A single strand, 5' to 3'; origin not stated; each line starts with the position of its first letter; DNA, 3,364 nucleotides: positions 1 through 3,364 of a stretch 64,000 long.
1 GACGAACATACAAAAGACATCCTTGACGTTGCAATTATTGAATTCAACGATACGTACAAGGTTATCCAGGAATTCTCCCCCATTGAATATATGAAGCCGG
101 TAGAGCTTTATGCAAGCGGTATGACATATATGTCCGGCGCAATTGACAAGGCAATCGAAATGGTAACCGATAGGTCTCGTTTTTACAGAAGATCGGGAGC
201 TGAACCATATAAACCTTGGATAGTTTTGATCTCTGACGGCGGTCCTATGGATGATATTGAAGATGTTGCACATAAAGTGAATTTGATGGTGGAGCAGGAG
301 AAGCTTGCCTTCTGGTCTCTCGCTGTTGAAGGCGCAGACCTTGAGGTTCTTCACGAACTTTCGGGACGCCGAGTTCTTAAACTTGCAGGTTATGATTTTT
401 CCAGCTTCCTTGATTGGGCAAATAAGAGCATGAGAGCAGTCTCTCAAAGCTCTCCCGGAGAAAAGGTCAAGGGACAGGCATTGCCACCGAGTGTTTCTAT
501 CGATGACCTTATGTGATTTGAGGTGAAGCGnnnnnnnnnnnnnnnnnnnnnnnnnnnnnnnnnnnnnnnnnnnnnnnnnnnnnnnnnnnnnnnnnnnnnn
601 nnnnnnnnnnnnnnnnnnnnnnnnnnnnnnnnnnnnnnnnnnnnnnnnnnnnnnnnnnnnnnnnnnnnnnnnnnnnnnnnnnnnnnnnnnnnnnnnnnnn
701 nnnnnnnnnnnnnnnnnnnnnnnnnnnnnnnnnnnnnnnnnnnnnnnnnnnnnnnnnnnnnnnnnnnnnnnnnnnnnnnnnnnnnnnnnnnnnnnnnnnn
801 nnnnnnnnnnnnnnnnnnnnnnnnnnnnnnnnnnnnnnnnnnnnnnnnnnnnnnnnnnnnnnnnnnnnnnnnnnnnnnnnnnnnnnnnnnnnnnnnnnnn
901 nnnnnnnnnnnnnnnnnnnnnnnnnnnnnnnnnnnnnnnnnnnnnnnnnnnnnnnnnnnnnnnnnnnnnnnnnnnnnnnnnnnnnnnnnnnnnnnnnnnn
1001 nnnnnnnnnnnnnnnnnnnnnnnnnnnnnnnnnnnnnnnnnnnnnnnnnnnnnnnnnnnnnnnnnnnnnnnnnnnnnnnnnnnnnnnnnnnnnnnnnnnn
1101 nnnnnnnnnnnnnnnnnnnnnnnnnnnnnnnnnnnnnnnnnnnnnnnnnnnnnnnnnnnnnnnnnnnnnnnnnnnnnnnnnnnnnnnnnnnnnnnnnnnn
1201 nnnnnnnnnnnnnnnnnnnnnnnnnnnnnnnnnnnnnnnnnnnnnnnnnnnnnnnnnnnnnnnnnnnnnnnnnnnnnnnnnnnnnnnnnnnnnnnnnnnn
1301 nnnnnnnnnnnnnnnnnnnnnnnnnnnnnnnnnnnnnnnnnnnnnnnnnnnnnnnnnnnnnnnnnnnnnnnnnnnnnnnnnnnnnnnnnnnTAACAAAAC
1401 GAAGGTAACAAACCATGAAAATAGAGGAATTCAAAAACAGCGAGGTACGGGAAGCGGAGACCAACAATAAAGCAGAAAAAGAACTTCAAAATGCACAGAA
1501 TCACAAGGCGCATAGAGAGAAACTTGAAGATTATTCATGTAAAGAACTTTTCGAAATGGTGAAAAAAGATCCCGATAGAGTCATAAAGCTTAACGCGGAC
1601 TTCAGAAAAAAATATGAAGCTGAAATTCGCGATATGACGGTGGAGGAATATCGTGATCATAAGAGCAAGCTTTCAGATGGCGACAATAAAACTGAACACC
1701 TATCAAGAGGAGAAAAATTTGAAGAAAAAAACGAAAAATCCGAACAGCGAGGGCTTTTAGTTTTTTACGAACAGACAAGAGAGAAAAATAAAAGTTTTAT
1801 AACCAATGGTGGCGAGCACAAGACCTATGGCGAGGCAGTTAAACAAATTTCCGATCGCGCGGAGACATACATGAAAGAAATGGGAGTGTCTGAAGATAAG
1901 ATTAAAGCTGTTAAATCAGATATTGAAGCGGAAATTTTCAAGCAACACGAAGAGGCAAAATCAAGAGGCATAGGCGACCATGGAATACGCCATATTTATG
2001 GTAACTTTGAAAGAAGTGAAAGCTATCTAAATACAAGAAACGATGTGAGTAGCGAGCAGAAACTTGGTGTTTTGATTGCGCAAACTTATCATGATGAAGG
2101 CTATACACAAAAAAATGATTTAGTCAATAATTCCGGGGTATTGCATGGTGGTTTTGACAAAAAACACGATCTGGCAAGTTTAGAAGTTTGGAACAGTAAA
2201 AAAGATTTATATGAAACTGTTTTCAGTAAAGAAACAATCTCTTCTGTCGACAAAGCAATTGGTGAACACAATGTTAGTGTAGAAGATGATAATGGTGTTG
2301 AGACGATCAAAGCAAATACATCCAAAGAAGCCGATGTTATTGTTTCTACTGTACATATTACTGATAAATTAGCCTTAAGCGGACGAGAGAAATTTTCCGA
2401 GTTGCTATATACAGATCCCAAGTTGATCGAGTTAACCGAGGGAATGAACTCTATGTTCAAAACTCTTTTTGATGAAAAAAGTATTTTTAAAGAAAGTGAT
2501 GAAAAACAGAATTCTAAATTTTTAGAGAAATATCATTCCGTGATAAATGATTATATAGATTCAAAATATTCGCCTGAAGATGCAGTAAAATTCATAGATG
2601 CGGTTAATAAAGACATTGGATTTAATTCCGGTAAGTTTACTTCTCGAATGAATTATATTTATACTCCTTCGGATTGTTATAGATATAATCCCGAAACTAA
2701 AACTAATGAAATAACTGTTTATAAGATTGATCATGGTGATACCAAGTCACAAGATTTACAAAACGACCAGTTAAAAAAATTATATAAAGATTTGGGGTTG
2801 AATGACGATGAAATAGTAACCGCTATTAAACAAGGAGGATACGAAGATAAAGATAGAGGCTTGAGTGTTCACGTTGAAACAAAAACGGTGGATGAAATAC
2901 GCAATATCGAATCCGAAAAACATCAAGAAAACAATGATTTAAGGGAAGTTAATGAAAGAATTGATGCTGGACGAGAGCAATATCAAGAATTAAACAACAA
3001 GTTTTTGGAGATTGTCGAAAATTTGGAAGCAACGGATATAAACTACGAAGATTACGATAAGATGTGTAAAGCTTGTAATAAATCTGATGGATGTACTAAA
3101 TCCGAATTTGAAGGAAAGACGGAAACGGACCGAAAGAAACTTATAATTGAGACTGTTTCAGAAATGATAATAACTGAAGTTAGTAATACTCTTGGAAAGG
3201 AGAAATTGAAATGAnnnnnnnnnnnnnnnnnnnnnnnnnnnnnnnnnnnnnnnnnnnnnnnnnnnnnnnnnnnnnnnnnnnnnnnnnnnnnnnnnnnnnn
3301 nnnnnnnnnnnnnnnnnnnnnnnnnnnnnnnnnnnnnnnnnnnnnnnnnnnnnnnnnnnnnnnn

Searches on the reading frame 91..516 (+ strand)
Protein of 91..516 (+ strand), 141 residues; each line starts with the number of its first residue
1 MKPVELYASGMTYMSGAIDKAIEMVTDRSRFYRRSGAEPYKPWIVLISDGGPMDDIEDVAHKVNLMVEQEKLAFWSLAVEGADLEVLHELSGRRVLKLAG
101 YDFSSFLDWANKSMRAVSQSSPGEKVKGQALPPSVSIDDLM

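Call 5: search_protein_families(library=pfam, proteins=[window:91-516:+], max_evalue=0.01)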
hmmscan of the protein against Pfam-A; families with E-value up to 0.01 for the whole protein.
window:91-516:+ (141 aa): 1 family
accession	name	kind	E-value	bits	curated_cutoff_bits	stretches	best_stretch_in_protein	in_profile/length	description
PF00092.34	VWA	-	0.00024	21.8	23.8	1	7-92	74-152/174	von Willebrand factor type A domain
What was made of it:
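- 1..516 (+): 3' part of a vWA-domain gene (TerY-like). The ORF runs off the window start. PF00092 VWA E=2.4e-4 on the partial product (call 5).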

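Call 6: search_protein_families(library=padloc, proteins=[window:91-516:+], max_evalue=0.01)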
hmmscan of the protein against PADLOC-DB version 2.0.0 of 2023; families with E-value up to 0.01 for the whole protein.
window:91-516:+ (141 aa): 0 families

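Call 46: search_protein_families(library=ncbifam, proteins=[window:91-516:+], max_evalue=0.1)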
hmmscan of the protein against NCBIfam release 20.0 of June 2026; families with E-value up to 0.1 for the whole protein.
window:91-516:+ (141 aa): 0 families

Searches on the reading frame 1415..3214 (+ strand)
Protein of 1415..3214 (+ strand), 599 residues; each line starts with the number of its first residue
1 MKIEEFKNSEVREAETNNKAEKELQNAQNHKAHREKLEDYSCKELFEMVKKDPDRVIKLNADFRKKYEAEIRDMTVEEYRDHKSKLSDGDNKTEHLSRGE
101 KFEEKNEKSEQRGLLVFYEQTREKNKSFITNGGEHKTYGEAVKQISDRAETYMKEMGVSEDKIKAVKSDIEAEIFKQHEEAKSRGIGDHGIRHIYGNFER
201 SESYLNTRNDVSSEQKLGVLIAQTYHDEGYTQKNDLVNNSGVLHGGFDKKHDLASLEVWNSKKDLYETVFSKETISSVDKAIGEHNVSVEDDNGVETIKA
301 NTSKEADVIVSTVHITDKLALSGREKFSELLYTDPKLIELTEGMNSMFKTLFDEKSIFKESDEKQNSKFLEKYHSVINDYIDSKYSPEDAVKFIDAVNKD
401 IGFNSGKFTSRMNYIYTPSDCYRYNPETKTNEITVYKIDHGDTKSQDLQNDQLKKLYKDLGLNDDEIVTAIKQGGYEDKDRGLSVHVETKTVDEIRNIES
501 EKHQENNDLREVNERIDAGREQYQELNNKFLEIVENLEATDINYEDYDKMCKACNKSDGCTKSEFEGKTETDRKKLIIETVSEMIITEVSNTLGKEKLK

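Call 5: search_protein_families(library=pfam, proteins=[window:1415-3214:+], max_evalue=0.01)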
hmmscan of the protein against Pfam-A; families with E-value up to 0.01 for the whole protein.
window:1415-3214:+ (599 aa): 0 families

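Call 6: search_protein_families(library=padloc, proteins=[window:1415-3214:+], max_evalue=0.01)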
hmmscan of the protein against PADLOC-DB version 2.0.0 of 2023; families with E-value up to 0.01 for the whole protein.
window:1415-3214:+ (599 aa): 0 families

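Call 46: search_protein_families(library=ncbifam, proteins=[window:1415-3214:+], max_evalue=0.1)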
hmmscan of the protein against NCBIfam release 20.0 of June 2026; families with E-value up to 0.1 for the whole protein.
window:1415-3214:+ (599 aa): 0 families
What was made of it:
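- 1415..3214 (+): 599-aa cargo/effector-like protein with no known domain. No Pfam or NCBIfam hit (calls 5, 46).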

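Call 56: search_solved_structures(query=window:1415-3214:+, max_evalue=1)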
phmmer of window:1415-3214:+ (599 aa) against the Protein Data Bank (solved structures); distinct sequences matched with E-value up to 1: 4.
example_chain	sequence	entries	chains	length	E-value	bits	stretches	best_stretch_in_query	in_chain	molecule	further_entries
8da8_A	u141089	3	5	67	0.21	13.9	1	17-72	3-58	Immunoglobulin G-binding protein A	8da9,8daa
8da4_A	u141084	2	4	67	0.28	13.5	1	17-72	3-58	Immunoglobulin G-binding protein A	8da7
8da3_A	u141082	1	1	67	0.38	13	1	17-72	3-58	Immunoglobulin G-binding protein A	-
8dac_A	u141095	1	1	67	0.52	12.6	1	17-72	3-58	Immunoglobulin G-binding protein A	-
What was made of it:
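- Tried and rejected: The 599-aa protein also found nothing (call 56).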
